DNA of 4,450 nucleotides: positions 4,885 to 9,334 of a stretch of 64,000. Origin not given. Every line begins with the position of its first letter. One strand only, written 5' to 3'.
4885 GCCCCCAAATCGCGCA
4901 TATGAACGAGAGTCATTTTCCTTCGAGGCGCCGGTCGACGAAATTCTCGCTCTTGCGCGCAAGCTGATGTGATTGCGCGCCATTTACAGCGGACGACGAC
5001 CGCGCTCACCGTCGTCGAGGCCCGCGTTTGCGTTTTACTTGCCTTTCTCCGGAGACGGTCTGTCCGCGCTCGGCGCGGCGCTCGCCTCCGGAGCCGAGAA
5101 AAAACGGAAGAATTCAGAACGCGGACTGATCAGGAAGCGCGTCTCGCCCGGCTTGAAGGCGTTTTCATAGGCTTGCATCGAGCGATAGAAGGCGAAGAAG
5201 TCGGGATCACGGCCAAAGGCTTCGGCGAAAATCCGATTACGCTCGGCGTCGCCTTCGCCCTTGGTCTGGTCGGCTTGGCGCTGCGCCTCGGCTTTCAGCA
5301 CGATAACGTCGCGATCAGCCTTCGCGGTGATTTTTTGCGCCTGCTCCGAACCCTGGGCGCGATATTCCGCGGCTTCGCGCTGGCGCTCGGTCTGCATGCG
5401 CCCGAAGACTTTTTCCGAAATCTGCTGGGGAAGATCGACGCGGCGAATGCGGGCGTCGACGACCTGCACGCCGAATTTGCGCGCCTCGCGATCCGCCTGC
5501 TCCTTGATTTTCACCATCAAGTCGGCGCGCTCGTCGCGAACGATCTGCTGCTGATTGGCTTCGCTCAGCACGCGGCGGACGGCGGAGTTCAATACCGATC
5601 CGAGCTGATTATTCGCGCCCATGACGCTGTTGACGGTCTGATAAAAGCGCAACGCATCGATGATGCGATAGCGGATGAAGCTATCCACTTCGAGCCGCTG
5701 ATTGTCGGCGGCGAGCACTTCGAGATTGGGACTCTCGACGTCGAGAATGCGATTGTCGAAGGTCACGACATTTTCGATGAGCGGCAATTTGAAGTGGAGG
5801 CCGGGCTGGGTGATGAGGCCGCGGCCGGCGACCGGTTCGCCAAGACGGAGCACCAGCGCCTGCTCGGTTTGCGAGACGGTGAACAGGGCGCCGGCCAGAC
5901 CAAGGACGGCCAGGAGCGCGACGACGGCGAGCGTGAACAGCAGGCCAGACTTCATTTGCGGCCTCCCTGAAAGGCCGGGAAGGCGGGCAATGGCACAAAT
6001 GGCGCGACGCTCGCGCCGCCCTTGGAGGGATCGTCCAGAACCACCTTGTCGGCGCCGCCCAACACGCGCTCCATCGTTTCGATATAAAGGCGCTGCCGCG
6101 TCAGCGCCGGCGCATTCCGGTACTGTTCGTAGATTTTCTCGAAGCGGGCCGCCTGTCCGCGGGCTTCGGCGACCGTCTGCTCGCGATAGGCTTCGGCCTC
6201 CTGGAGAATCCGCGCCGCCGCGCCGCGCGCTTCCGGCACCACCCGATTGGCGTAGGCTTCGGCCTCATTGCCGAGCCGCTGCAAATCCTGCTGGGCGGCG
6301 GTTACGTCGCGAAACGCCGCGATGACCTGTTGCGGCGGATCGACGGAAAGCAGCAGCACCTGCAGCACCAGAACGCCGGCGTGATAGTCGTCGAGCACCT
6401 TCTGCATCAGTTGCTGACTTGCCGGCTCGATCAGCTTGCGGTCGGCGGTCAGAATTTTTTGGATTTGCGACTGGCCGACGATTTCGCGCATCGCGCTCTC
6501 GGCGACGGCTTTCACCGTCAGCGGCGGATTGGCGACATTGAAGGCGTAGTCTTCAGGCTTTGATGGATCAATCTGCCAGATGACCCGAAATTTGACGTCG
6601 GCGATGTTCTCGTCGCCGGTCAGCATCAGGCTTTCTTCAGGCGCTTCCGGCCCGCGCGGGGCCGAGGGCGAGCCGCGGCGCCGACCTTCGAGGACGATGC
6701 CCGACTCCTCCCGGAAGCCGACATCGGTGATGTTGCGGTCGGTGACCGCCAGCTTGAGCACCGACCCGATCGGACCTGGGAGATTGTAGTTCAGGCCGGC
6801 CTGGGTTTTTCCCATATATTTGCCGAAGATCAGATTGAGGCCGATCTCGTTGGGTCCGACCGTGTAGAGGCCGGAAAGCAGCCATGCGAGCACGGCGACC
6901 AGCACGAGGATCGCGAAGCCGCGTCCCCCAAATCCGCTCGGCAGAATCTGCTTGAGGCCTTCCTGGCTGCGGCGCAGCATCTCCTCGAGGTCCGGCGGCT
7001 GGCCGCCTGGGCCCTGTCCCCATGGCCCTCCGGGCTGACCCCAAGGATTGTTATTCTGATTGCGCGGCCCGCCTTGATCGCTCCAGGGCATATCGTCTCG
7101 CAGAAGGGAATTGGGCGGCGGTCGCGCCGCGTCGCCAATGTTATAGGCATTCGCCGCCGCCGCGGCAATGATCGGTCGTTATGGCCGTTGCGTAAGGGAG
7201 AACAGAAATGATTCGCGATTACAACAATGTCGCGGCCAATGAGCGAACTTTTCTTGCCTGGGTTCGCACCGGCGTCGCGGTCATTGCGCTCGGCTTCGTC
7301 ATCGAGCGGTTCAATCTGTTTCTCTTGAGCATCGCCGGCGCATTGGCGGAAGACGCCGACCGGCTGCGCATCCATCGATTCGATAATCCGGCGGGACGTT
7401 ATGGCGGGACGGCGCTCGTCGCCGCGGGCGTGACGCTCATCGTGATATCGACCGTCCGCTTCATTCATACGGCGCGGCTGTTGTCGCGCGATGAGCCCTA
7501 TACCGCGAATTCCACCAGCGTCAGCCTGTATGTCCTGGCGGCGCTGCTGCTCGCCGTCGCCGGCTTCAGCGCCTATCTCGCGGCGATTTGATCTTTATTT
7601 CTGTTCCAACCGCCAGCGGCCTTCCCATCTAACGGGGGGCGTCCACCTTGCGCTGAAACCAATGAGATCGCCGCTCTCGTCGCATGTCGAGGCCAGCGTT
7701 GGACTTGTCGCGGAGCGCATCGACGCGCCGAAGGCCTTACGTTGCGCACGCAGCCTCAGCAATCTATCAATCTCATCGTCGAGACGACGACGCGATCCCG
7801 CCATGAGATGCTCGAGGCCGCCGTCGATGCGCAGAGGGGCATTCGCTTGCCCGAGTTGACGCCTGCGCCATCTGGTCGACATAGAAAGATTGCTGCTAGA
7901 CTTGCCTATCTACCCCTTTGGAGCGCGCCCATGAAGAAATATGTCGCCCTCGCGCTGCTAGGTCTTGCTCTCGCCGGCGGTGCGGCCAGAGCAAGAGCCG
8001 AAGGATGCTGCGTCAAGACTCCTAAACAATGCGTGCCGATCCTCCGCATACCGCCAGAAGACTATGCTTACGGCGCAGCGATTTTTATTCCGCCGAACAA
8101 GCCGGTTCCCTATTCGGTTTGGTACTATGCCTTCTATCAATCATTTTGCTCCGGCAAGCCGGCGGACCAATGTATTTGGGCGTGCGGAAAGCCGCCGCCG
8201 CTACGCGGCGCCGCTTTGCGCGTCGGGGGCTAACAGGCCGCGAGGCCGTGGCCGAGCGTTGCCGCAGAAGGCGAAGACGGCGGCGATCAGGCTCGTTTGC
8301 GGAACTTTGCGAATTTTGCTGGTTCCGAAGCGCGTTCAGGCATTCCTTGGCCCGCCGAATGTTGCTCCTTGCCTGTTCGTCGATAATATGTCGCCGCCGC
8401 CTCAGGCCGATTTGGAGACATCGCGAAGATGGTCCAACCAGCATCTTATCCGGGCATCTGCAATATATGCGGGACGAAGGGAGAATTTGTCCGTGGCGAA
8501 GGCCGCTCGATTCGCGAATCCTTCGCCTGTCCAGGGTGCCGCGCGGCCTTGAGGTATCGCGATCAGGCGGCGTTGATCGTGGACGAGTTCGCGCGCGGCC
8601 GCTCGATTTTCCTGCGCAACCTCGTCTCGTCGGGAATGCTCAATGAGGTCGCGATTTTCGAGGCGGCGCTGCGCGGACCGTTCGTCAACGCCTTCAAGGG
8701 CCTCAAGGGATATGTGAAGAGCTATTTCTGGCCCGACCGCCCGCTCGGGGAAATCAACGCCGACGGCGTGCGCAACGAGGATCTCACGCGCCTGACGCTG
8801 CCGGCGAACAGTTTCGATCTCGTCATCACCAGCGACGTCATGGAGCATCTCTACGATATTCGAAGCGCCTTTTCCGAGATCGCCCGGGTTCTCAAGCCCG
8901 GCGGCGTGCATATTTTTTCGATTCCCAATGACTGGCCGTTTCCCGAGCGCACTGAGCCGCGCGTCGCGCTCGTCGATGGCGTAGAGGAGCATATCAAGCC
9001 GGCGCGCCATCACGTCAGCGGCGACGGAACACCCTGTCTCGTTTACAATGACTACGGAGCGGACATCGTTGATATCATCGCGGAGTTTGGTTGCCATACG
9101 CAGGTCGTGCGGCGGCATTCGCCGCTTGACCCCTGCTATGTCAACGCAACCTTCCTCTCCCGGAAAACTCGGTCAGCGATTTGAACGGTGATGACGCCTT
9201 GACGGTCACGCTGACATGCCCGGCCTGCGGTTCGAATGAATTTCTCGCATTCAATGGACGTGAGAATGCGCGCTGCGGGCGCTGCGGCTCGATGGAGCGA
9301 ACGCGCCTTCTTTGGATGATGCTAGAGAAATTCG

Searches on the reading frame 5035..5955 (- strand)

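Call 14: search_protein_families(library=pfam, proteins=[window:5035-5955:-], max_evalue=0.001)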
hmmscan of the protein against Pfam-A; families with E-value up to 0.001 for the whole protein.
window:5035-5955:- (306 aa): 1 family
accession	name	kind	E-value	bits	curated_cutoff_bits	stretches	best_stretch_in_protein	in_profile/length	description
PF01145.31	Band_7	-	1.8e-34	119.7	23.6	1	26-202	2-174/176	SPFH domain / Band 7 family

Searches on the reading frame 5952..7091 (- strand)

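Call 14: search_protein_families(library=pfam, proteins=[window:5952-7091:-], max_evalue=0.001)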
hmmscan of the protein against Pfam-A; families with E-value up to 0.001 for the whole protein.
window:5952-7091:- (379 aa): 2 families
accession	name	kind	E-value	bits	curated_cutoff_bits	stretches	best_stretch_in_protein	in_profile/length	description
PF01145.31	Band_7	-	1e-19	71.7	23.6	1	77-280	2-175/176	SPFH domain / Band 7 family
PF12221.13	HflK_N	-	2.5e-06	27.8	22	1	1-51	1-42/44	Bacterial membrane protein N terminal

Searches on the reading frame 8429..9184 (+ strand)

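Call 5: search_protein_families(library=pfam, proteins=[window:8429-9184:+], max_evalue=0.001)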
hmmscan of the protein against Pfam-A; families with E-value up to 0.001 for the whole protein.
window:8429-9184:+ (251 aa): 5 families
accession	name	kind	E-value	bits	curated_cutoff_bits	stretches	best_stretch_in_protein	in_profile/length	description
PF08241.18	Methyltransf_11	-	4.3e-13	50.1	21.2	1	114-163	46-95/95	Methyltransferase domain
PF13649.12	Methyltransf_25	-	1.3e-08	35.9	27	1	115-159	51-97/97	Methyltransferase domain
PF08242.18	Methyltransf_12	-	1.1e-07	32.9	30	1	117-160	56-97/98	Methyltransferase domain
PF13489.12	Methyltransf_23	-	2.5e-07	31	27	1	118-174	71-128/164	Methyltransferase domain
PF13847.12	Methyltransf_31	-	2.3e-06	27.8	27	1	117-167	61-113/145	Methyltransferase domain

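Call 7: search_protein_families(library=ncbifam, proteins=[window:8429-9184:+], max_evalue=0.01)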
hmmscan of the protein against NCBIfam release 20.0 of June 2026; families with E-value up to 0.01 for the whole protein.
window:8429-9184:+ (251 aa): 19 families
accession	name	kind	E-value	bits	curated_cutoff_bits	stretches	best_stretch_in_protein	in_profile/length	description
TIGR02072.1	BioC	equivalog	3.3e-06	27.1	184.95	1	116-166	85-135/244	malonyl-ACP O-methyltransferase BioC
NF052510.1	methyltran_MpqE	exception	4.9e-05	22.8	335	1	120-162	108-150/234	methyl-plastoquinone biosynthesis methyltransferase MpqE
TIGR01983.1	UbiG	equivalog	8.6e-05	21.9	102.95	1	126-165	114-153/228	bifunctional 2-polyprenyl-6-hydroxyphenol methylase/3-demethylubiquinol 3-O-methyltransferase UbiG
NF045667.1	MTase_DVU1556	equivalog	0.00015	21.3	155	1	118-163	74-119/213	DVU_1556 family methyltransferase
NF041675.1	sarc_dimgly_tmase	equivalog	0.00022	21.3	550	1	125-167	131-173/278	sarcosine/dimethylglycine N-methyltransferase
NF047649.1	MTase_UXPK_star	exception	0.00025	20.1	460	1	120-161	138-179/283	methyltransferase/UXPK-star double selenoprotein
NF045882.1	PLipidMtase_Leg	equivalog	0.00035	20.4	390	1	118-163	98-143/207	phospholipid N-methyltransferase PmtA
TIGR04345.1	ovoA_Cterm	equivalog_domain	0.0005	19.7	170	1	118-188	124-192/242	putative 4-mercaptohistidine N1-methyltransferase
NF007610.0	PRK10258.1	equivalog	0.00052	19.4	342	1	113-166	88-141/251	malonyl-ACP O-methyltransferase BioC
NF041537.1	ArsM_AhpD_UU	exception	0.00058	18.7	510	1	120-161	137-178/345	arsenite methyltransferase/AhpD domain selenoprotein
NF045823.1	PthPhpthDimycoMt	equivalog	0.00094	18.4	300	1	118-163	121-166/256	phthiotriol/phenolphthiotriol dimycocerosates methyltransferase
NF041536.1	ArsM_DUF2284_UU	exception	0.00098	17.6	575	1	115-160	132-177/459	arsenite methyltransferase/DUF2284 domain selenoprotein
NF008823.0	PRK11873.1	subfamily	0.0011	18.5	263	1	115-161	133-179/272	arsenite methyltransferase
NF001241.0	PRK00216.1-2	equivalog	0.0027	17.4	327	1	117-162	101-146/231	demethylmenaquinone methyltransferase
NF001244.0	PRK00216.1-5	equivalog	0.0035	16.6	216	1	116-160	106-150/236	bifunctional demethylmenaquinone methyltransferase/2-methoxy-6-polyprenyl-1,4-benzoquinol methylase UbiE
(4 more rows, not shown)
